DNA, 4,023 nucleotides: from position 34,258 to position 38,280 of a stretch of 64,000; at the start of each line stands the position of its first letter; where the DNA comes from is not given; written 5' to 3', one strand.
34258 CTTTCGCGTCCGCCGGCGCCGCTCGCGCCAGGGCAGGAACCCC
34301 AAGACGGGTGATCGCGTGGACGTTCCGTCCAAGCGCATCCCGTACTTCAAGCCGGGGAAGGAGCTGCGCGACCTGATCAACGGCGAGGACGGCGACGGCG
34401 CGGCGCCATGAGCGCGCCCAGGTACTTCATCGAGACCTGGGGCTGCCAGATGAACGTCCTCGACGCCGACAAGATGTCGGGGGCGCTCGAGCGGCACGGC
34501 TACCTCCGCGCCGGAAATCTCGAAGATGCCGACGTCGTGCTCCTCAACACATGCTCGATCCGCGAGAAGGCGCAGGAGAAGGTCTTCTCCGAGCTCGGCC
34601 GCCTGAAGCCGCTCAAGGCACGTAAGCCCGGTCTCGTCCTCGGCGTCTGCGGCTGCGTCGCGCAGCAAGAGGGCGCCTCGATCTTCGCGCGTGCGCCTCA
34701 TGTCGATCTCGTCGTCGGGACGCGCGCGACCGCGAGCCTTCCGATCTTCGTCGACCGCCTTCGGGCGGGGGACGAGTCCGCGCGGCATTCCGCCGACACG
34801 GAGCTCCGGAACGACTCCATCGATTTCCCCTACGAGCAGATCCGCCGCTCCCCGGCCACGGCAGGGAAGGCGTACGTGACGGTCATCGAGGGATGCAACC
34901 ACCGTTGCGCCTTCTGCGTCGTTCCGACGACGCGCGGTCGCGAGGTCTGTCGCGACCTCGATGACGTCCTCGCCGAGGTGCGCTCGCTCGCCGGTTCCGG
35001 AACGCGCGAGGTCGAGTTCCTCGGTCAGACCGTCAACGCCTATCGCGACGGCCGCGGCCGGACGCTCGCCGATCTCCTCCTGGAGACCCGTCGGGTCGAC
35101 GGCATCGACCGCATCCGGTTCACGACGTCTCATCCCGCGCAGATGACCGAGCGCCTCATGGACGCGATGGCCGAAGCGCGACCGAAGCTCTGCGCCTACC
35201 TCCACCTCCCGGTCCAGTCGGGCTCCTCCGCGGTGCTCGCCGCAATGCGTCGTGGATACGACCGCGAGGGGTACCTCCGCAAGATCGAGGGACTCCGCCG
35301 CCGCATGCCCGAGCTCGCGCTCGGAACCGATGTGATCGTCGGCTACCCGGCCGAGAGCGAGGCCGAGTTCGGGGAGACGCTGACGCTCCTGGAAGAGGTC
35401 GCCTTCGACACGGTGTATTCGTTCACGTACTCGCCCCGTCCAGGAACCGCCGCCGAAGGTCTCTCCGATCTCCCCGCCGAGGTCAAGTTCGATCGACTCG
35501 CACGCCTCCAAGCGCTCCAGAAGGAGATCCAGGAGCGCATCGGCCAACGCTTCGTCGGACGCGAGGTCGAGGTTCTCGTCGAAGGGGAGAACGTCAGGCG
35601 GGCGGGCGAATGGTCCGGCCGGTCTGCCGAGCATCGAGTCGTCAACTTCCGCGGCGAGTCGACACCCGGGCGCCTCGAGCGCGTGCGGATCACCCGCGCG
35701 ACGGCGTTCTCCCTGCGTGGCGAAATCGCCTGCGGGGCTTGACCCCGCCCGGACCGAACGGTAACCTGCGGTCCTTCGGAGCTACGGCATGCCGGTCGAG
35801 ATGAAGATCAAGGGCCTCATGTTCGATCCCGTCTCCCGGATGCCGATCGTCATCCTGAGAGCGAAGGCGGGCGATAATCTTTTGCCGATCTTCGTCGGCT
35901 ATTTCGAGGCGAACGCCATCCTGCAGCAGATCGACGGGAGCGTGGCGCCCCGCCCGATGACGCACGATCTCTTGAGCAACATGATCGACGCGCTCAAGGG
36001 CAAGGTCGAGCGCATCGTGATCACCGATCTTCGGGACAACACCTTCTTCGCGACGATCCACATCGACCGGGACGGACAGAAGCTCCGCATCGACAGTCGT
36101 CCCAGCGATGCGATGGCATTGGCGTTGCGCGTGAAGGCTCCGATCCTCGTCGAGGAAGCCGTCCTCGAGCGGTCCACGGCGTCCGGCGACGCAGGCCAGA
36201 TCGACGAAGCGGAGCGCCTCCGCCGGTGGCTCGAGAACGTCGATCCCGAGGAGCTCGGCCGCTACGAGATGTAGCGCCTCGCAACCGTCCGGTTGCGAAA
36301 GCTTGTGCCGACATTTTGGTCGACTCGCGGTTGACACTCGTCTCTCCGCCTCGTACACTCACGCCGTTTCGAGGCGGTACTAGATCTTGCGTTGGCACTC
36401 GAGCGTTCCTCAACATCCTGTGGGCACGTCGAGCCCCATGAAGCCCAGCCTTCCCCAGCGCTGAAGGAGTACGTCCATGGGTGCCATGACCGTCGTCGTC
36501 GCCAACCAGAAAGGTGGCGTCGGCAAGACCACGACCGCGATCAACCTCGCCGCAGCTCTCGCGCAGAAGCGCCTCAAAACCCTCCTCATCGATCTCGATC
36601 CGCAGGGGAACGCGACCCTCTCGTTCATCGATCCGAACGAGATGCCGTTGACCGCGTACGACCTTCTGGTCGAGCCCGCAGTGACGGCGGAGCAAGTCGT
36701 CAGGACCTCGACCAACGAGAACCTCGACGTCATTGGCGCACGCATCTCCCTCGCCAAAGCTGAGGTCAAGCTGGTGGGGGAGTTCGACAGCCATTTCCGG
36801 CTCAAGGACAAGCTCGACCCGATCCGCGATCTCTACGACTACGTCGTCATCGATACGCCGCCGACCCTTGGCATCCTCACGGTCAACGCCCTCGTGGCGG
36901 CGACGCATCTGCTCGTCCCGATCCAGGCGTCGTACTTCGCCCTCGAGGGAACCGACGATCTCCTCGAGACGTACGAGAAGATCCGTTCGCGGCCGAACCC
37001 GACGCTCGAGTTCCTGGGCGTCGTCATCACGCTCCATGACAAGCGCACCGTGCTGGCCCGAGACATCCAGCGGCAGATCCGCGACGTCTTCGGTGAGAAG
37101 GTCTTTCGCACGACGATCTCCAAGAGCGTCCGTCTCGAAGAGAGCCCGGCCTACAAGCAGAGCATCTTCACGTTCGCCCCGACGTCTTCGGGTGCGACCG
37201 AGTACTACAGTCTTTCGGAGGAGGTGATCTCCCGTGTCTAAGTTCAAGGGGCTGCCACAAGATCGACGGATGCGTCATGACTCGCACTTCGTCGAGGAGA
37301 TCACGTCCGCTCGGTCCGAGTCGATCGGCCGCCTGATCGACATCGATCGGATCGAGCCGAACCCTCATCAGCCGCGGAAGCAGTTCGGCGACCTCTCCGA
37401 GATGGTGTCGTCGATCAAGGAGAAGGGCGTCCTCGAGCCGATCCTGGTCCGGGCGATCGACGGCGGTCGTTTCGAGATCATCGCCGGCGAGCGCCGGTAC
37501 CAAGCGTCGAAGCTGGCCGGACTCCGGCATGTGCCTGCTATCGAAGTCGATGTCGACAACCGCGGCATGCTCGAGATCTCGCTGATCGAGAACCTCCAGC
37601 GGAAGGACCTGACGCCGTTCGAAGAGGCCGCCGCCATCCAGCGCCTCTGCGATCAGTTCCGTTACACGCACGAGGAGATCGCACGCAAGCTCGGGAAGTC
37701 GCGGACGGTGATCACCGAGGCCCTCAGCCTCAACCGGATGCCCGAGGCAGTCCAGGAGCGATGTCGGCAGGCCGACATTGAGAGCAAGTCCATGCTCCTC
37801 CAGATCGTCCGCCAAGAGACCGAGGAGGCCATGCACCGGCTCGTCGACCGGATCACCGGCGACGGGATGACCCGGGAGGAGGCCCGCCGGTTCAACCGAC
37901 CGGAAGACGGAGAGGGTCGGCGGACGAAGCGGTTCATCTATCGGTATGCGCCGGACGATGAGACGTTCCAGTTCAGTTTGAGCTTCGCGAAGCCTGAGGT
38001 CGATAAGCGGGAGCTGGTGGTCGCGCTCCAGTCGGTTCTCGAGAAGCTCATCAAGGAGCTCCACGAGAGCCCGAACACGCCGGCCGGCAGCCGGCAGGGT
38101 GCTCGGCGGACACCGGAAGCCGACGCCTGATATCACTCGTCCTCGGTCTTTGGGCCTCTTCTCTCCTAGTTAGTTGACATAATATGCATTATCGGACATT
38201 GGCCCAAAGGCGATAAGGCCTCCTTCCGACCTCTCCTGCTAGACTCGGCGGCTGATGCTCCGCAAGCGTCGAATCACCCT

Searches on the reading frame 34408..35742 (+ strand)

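Call 22: search_protein_families(library=pfam, proteins=[window:34408-35742:+], max_evalue=0.001)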
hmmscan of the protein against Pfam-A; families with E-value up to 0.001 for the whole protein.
window:34408-35742:+ (444 aa): 4 families
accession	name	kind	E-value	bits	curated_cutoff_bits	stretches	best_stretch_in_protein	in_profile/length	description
PF00919.26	UPF0004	-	1.1e-30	105.9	27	1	5-104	1-98/98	Uncharacterized protein family UPF0004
PF04055.27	Radical_SAM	-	5e-25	89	29.5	1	158-328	2-166/166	Radical SAM superfamily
PF01938.26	TRAM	-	1.4e-11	44.5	21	1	380-440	1-60/61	TRAM domain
PF18693.7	TRAM_2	-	0.0008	20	27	0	383-440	1-62/63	TRAM domain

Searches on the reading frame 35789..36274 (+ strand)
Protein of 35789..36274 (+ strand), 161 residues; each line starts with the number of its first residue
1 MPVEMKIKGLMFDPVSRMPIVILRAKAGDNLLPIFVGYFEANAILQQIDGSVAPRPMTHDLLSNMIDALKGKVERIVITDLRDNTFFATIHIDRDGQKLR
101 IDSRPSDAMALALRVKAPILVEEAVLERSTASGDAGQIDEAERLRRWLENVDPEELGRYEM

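Call 22: search_protein_families(library=pfam, proteins=[window:35789-36274:+], max_evalue=0.001)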
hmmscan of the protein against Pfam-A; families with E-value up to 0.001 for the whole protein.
window:35789-36274:+ (161 aa): 1 family
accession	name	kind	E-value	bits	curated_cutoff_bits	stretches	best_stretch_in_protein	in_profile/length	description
PF02577.19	BFN_dom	-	6.8e-40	135.8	27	1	21-130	1-108/112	Bifunctional nuclease domain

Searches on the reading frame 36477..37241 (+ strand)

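Call 22: search_protein_families(library=pfam, proteins=[window:36477-37241:+], max_evalue=0.001)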
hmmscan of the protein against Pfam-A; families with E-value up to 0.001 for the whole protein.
window:36477-37241:+ (254 aa): 8 families
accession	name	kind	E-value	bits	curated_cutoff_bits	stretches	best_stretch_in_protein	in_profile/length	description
PF13614.12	AAA_31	-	8.2e-56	189.2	27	1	5-178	3-176/177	AAA domain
PF01656.29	CbiA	-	1.8e-25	89.8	25.4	1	6-229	1-124/125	CobQ/CobB/MinD/ParA nucleotide binding domain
PF09140.17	MipZ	-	2.7e-12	47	20.7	1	5-156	2-136/262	ATPase MipZ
PF10609.15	ParA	-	1.7e-10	41.2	27.1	1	5-137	5-131/246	NUBPL iron-transfer P-loop NTPase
PF02374.21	ArsA_ATPase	-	4.4e-10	39.7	24.3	1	4-130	1-135/305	Anion-transporting ATPase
PF06564.18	CBP_BcsQ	-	4.9e-08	33.2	21.3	1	6-247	4-230/234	Cellulose biosynthesis protein BcsQ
PF00142.24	Fer4_NifH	-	1.5e-06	28.4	25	1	11-51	7-47/271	4Fe-4S iron sulfur cluster binding proteins, NifH/frxC family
PF07015.17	VirC1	-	0.0006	19.7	24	0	6-95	4-91/231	VirC1 protein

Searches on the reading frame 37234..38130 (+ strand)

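Call 22: search_protein_families(library=pfam, proteins=[window:37234-38130:+], max_evalue=0.001)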
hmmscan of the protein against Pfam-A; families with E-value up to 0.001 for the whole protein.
window:37234-38130:+ (298 aa): 3 families
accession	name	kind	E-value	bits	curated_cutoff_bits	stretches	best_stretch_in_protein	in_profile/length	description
PF02195.25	ParB_N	-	1.7e-28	99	26.3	1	34-122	5-95/95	ParB N-terminal domain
PF17762.8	HTH_ParB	-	4.4e-17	62.5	22.6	1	124-216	1-92/102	ParB HTH domain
PF08535.16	KorB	-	0.00022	21.5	22.3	1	147-220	7-82/89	KorB domain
